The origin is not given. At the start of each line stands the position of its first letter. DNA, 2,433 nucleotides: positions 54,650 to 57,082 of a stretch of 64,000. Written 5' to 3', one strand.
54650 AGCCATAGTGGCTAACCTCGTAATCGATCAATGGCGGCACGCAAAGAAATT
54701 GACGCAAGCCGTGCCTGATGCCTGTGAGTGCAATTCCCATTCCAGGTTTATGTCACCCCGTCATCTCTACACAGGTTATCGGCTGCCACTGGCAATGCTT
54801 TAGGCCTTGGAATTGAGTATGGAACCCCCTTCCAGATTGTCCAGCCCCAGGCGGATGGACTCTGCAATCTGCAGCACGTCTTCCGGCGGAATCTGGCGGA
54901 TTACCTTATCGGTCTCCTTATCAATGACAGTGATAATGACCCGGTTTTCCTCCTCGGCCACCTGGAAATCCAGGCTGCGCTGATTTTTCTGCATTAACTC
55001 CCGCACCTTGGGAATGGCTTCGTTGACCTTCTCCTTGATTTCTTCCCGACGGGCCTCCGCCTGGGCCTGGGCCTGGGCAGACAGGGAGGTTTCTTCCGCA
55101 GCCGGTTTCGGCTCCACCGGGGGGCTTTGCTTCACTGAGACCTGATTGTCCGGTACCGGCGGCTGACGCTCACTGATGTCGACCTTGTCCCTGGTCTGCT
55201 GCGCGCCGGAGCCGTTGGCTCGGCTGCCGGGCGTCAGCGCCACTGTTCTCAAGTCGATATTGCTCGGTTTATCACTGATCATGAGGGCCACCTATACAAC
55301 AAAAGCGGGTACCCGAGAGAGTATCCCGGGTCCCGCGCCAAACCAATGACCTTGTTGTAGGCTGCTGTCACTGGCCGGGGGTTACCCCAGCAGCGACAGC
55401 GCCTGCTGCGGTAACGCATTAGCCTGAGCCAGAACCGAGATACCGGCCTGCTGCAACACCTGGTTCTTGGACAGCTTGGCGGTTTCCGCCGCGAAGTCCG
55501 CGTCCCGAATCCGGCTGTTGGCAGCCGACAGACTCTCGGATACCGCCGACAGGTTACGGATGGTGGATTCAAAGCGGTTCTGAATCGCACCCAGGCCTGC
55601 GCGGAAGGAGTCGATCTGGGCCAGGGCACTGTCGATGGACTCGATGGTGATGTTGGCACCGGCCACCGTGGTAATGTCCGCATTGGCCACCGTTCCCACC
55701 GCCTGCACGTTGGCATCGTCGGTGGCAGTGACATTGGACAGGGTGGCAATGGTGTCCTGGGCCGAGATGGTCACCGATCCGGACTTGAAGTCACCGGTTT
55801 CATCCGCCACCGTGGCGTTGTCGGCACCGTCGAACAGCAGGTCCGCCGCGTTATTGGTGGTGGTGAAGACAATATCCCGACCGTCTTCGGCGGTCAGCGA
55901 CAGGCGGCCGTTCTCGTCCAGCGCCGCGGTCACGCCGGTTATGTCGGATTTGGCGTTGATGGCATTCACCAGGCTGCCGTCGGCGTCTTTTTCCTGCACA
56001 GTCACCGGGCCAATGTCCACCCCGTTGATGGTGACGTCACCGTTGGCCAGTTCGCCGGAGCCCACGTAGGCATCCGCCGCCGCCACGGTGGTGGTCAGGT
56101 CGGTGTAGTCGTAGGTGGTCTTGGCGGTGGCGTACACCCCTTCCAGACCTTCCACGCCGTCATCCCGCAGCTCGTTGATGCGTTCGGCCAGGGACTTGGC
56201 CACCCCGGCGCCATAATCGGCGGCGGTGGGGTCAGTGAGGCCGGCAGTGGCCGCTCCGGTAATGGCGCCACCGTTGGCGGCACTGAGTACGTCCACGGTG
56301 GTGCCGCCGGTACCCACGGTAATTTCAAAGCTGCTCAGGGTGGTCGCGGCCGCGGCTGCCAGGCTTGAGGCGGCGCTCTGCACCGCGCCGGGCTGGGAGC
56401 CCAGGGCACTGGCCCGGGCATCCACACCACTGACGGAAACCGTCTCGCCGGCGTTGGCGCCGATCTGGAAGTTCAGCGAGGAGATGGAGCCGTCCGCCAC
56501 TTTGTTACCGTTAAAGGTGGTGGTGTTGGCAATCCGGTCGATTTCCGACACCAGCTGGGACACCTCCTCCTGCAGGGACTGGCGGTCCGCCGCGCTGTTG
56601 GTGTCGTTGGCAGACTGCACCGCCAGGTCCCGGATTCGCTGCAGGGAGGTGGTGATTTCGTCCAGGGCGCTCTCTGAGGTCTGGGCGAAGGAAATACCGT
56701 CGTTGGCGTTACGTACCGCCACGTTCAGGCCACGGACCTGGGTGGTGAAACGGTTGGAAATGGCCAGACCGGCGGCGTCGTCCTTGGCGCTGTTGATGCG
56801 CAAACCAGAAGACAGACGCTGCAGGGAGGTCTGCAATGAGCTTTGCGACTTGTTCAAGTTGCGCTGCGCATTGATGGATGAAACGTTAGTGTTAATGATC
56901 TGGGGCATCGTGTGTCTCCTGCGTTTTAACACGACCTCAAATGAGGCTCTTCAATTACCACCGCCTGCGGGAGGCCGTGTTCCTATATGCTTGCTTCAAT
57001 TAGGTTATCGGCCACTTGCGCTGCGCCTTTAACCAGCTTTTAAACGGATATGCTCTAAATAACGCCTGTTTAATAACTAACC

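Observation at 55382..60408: Two apparently identical 1565-bp flagellin repeats bracket the protease flagellin: a potential recombinational on/off or amplification cassette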

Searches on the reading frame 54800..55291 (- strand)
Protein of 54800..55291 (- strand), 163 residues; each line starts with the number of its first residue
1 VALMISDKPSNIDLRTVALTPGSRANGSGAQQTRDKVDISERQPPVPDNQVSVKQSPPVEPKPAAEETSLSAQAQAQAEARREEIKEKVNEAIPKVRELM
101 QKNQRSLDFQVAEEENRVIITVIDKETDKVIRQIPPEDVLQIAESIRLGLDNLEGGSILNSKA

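Call 5: search_protein_families(library=pfam, proteins=[window:54800-55291:-])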
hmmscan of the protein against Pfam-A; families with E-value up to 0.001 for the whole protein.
window:54800-55291:- (163 aa): 1 family
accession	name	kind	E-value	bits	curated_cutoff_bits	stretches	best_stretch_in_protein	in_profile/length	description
PF03646.20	FlaG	-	4.8e-20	72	23.8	1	63-147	8-92/101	FlaG protein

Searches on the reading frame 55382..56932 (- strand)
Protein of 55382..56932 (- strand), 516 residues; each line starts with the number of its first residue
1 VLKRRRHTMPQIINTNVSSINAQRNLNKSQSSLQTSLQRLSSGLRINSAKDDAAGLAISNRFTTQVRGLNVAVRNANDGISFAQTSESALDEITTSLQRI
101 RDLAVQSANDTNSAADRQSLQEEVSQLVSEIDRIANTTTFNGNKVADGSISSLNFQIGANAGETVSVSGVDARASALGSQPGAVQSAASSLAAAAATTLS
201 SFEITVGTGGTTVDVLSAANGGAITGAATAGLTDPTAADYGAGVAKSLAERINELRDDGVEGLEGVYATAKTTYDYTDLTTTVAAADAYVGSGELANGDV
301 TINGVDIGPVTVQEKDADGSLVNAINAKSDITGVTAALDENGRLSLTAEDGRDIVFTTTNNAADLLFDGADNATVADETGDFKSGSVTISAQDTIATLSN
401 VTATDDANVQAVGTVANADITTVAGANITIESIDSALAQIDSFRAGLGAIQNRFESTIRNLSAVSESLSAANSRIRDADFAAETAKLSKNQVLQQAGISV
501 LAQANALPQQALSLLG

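Call 5: search_protein_families(library=pfam, proteins=[window:55382-56932:-])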
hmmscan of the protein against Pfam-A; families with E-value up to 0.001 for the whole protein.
window:55382-56932:- (516 aa): 3 families
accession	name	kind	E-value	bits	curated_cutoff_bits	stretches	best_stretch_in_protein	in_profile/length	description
PF00669.25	Flagellin_N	-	2.1e-47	161.1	26.6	1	13-149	1-137/139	Bacterial flagellin N-terminal helical region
PF00700.27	Flagellin_C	-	1.9e-28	99.1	23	1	430-515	1-86/86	Bacterial flagellin C-terminal helical region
PF07196.18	Flagellin_IN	-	1.7e-11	44.5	22.7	1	299-349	1-54/55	Flagellin hook IN motif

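Call 11: find_encoding_contigs(protein=window:55382-56908:-, flank=10000, max_places=10)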
Protein window:55382-56908:- (508 aa): 23 contigs read that carry it; 10 places shown.
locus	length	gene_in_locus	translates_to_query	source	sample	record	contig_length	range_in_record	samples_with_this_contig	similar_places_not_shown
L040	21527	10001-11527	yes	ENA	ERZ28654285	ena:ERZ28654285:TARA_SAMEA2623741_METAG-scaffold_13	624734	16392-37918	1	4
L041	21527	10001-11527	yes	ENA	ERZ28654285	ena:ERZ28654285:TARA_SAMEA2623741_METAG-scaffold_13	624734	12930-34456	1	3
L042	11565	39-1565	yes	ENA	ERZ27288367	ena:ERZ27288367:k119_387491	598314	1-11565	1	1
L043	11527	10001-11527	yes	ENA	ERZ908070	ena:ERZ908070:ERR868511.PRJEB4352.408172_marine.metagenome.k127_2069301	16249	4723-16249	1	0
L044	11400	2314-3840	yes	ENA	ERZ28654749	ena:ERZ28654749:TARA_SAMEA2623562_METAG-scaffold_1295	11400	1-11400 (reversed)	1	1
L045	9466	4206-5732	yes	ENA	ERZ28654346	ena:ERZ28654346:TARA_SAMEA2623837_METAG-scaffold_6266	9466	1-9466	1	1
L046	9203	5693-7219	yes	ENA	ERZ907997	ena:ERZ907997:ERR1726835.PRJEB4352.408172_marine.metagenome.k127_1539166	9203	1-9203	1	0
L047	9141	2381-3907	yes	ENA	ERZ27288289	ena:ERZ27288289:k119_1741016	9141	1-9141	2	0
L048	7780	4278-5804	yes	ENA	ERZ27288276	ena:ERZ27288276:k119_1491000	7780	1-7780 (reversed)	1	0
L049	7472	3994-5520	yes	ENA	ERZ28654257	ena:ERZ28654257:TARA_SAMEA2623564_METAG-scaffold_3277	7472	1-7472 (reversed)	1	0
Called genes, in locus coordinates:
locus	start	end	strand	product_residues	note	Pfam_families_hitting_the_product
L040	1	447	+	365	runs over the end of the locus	PF02119:FlgI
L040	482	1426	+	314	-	PF10135:Rod-binding, PF01832:Glucosaminidase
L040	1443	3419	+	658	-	PF22638:FlgK_D1, PF21158:flgK_1st_1 (weak), PF06429:Flg_bbr_C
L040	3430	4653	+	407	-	PF00669:Flagellin_N, PF00700:Flagellin_C (weak)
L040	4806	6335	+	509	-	PF00669:Flagellin_N, PF07196:Flagellin_IN, PF00700:Flagellin_C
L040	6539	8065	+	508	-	PF00669:Flagellin_N, PF07196:Flagellin_IN, PF00700:Flagellin_C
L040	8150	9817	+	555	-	PF00669:Flagellin_N, PF00700:Flagellin_C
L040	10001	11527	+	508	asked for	PF00669:Flagellin_N, PF07196:Flagellin_IN, PF00700:Flagellin_C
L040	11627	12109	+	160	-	PF03646:FlaG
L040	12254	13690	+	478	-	PF02465:FliD_N, PF07196:Flagellin_IN (weak), PF07195:FliD_C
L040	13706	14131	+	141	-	PF02561:FliS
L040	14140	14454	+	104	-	-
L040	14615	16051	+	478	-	PF06490:FleQ, PF00158:Sigma54_activat, PF14532:Sigma54_activ_2, PF07728:AAA_5 (weak), PF25601:AAA_lid_14, PF02954:HTH_8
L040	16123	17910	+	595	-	PF13174:TPR_6 (faint), PF13428:TPR_14 (faint), PF23914:TPR_CcmH_CycH (faint), PF14559:TPR_19 (weak), PF12895:ANAPC3 (weak), PF00515:TPR_1 (weak), PF07719:TPR_2 (weak), PF13432:TPR_16 (weak), +8 more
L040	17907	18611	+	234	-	-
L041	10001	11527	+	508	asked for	PF00669:Flagellin_N, PF07196:Flagellin_IN, PF00700:Flagellin_C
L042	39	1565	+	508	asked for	PF00669:Flagellin_N, PF07196:Flagellin_IN, PF00700:Flagellin_C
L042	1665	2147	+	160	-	PF03646:FlaG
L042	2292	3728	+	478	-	PF02465:FliD_N, PF07196:Flagellin_IN (weak), PF07195:FliD_C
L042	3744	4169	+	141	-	PF02561:FliS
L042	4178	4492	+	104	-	-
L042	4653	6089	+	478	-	PF06490:FleQ, PF00158:Sigma54_activat, PF14532:Sigma54_activ_2, PF07728:AAA_5 (weak), PF25601:AAA_lid_14, PF02954:HTH_8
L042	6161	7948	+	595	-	PF13174:TPR_6 (faint), PF13428:TPR_14 (faint), PF23914:TPR_CcmH_CycH (faint), PF14559:TPR_19 (weak), PF12895:ANAPC3 (weak), PF00515:TPR_1 (weak), PF07719:TPR_2 (weak), PF13432:TPR_16 (weak), +8 more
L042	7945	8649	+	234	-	-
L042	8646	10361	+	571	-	PF05159:Capsule_synth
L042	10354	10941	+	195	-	PF02353:CMAS (weak), PF05401:NodS, PF05175:MTS (weak), PF13489:Methyltransf_23, PF13649:Methyltransf_25, PF13847:Methyltransf_31, PF08241:Methyltransf_11, PF08242:Methyltransf_12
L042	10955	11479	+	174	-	-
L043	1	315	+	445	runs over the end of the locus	PF00460:Flg_bb_rod, PF22692:LlgE_F_G_D1, PF07559:FlgE_D2, PF06429:Flg_bbr_C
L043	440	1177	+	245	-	PF00460:Flg_bb_rod (weak), PF22692:LlgE_F_G_D1, PF06429:Flg_bbr_C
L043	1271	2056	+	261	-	PF00460:Flg_bb_rod, PF22692:LlgE_F_G_D1, PF06429:Flg_bbr_C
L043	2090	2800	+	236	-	PF02107:FlgH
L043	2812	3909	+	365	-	PF02119:FlgI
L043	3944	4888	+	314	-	PF10135:Rod-binding, PF01832:Glucosaminidase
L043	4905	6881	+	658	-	PF22638:FlgK_D1, PF21158:flgK_1st_1 (weak), PF06429:Flg_bbr_C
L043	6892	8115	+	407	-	PF00669:Flagellin_N, PF00700:Flagellin_C (weak)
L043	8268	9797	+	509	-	PF00669:Flagellin_N, PF07196:Flagellin_IN, PF00700:Flagellin_C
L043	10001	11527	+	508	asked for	PF00669:Flagellin_N, PF07196:Flagellin_IN, PF00700:Flagellin_C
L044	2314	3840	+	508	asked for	PF00669:Flagellin_N, PF07196:Flagellin_IN, PF00700:Flagellin_C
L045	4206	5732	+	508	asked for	PF00669:Flagellin_N, PF07196:Flagellin_IN, PF00700:Flagellin_C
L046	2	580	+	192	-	?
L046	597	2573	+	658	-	PF22638:FlgK_D1, PF21158:flgK_1st_1 (weak), PF06429:Flg_bbr_C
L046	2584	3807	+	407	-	PF00669:Flagellin_N, PF00700:Flagellin_C (weak)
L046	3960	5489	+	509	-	PF00669:Flagellin_N, PF07196:Flagellin_IN, PF00700:Flagellin_C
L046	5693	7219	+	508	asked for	PF00669:Flagellin_N, PF07196:Flagellin_IN, PF00700:Flagellin_C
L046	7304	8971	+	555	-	PF00669:Flagellin_N, PF00700:Flagellin_C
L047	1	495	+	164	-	?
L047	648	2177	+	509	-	PF00669:Flagellin_N, PF07196:Flagellin_IN, PF00700:Flagellin_C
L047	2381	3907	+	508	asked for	PF00669:Flagellin_N, PF07196:Flagellin_IN, PF00700:Flagellin_C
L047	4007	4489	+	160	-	PF03646:FlaG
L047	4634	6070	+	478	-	PF02465:FliD_N, PF07196:Flagellin_IN (weak), PF07195:FliD_C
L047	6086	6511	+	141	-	PF02561:FliS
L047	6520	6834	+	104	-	-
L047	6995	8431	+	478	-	PF06490:FleQ, PF00158:Sigma54_activat, PF14532:Sigma54_activ_2, PF07728:AAA_5 (weak), PF25601:AAA_lid_14, PF02954:HTH_8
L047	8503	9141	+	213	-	?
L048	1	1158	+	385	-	?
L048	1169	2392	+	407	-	PF00669:Flagellin_N, PF00700:Flagellin_C (weak)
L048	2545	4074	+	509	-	PF00669:Flagellin_N, PF07196:Flagellin_IN, PF00700:Flagellin_C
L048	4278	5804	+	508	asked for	PF00669:Flagellin_N, PF07196:Flagellin_IN, PF00700:Flagellin_C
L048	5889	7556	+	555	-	PF00669:Flagellin_N, PF00700:Flagellin_C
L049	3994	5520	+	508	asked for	PF00669:Flagellin_N, PF07196:Flagellin_IN, PF00700:Flagellin_C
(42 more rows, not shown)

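Call 12: find_related_loci(query=window:55385-56908:-, collection=genome_contigs, flank=10000)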
Query window:55385-56908:- (508 aa) in genome_contigs; peptide patterns used: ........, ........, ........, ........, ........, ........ (x = any residue, [..] = any of these).
600 stretches matched a pattern (row limit reached: there are more); 536 encode a relative of the query (tblastn E <= 1e-3); the best 80 are kept; 79 distinct loci.
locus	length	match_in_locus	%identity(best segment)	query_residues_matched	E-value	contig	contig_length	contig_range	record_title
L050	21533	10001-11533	83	1-508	0e+0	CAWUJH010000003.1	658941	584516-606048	MAG: uncultured Ketobacter sp. isolate SRR17458625_binner12_12_1705322970 genome assembly, contig: ERZ21854034.4, whole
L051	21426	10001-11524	82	1-508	0e+0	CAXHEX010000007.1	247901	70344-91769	MAG TPA_asm: uncultured Ketobacter sp. isolate SRR12480122_binner12_Refined_15 genome assembly, contig: ERZ4874374.7, wh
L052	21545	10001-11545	78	1-508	0e+0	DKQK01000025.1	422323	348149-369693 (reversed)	MAG TPA_asm: Gammaproteobacteria bacterium UBA7310 UBA7310_contig_478, whole genome shotgun sequence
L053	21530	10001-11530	77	1-507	0e+0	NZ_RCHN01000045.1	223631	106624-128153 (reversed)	MAG: Ketobacter sp. isolate BinB_TS13_700 Aliialcanivorax.sp.TS13_700_metal_reducer_ctg45, whole genome shotgun sequence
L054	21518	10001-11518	75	1-507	0e+0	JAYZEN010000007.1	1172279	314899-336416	MAG: Pseudomonadota bacterium isolate XB_MAG143 DB_MAG143_0007, whole genome shotgun sequence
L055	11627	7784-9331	76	1-508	0e+0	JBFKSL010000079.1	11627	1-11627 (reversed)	MAG: Ketobacter sp. isolate Mix_sand23.2022.09.D.44 k141_74526_length_11627_cov_5.7843, whole genome shotgun sequence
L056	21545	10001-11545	68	1-508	0e+0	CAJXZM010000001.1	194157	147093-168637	MAG TPA_asm: uncultured Gammaproteobacteria bacterium isolate SRR3580189_bin.53_MetaBAT_v2.12.1_MAG genome assembly, con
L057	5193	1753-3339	67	1-508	0e+0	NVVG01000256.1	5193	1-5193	MAG: Moraxellaceae bacterium isolate NORP69 Contig_source1383C_21957, whole genome shotgun sequence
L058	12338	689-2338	64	1-508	0e+0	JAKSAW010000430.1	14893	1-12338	MAG: Pseudomonadales bacterium isolate MAG.120 k141_5521905, whole genome shotgun sequence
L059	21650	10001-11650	63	1-508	0e+0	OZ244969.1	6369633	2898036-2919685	MAG: Ketobacteraceae bacterium isolate 1172b765-9f31-4db6-bea8-5762c0610667 genome assembly, chromosome: 1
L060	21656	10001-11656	62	1-508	0e+0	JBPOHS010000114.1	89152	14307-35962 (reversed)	MAG: Pseudomonadota bacterium isolate MAG_241 c_000000380693, whole genome shotgun sequence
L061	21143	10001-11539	78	1-508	0e+0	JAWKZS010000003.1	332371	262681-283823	MAG: Gammaproteobacteria bacterium isolate AC2.38 AC2.38.fa-3, whole genome shotgun sequence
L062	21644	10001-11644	60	1-507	0e+0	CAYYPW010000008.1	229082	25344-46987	MAG TPA_asm: uncultured Moraxellaceae bacterium isolate SRP302895_co1_392 genome assembly, contig: NODE_86_length_229082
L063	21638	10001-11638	60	1-502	6e-180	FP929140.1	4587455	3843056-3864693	gamma proteobacterium HdN1 complete genome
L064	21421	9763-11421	60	1-507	0e+0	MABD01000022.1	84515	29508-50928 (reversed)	Gammaproteobacteria bacterium 45_16_T64 BD02T64_scaffold_268, whole genome shotgun sequence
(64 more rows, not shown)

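Call 26: search_protein_families(library=ncbifam, proteins=[window:55382-56908:-], max_evalue=0.01)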
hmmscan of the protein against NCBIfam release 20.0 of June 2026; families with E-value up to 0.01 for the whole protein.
window:55382-56908:- (508 aa): 28 families (the best 25 are shown)
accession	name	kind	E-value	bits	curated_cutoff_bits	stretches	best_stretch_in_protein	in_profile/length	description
NF009448.0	PRK12806.1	equivalog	7.8e-130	433.8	531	1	1-508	1-474/475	flagellin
NF006467.0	PRK08869.1-2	subfamily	9.7e-115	383.8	443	2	1-263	1-250/400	flagellin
NF005294.0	PRK06819.1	subfamily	1.3e-100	337.5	387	2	1-214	1-216/376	FliC/FljB family flagellin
NF009444.0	PRK12802.1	equivalog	6.4e-95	317.9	332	2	5-211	5-212/282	flagellin domain-containing protein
NF005953.0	PRK08026.1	subfamily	7e-94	316.3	619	1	1-507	1-546/548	FliC/FljB family flagellin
NF006466.0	PRK08869.1-1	subfamily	4.3e-93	312.9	426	2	5-172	5-174/377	flagellin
NF006468.0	PRK08869.1-3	subfamily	1.5e-90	304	436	2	5-167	5-167/378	polar flagellin E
NF006469.0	PRK08869.1-4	equivalog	5.2e-87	292.7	627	2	4-169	4-169/377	flagellin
NF006470.0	PRK08869.1-5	equivalog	5.5e-86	289.2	423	2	5-225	4-235/388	flagellin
NF010115.0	PRK13588.1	subfamily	8.1e-76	256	503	2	4-366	4-337/514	flagellin B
NF006264.0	PRK08411.1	subfamily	2.1e-69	234.8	729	2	4-355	4-316/572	flagellin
NF038071.1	lat_flg_LafA_2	exception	1.8e-68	231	365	2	4-193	4-200/284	lateral flagellin LafA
NF009234.0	PRK12584.1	equivalog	2.9e-67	227.9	752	2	4-355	4-316/510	flagellin A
NF009446.0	PRK12804.1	subfamily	1.1e-64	218.9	352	2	5-183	3-192/301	flagellin Hag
NF010116.0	PRK13589.1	subfamily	9.3e-62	209.5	983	2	4-349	4-310/576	flagellin A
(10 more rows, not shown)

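Call 40: search_protein_families(library=pfam, proteins=[L054:11724-12677:+], max_evalue=0.00001)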
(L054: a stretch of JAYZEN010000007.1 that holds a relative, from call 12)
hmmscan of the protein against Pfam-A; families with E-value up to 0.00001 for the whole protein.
L054:11724-12677:+ (317 aa): 1 family
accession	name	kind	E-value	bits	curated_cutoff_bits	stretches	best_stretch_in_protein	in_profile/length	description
PF08885.17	GSCFA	-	4.6e-46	157.9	25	1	42-310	1-237/237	GSCFA family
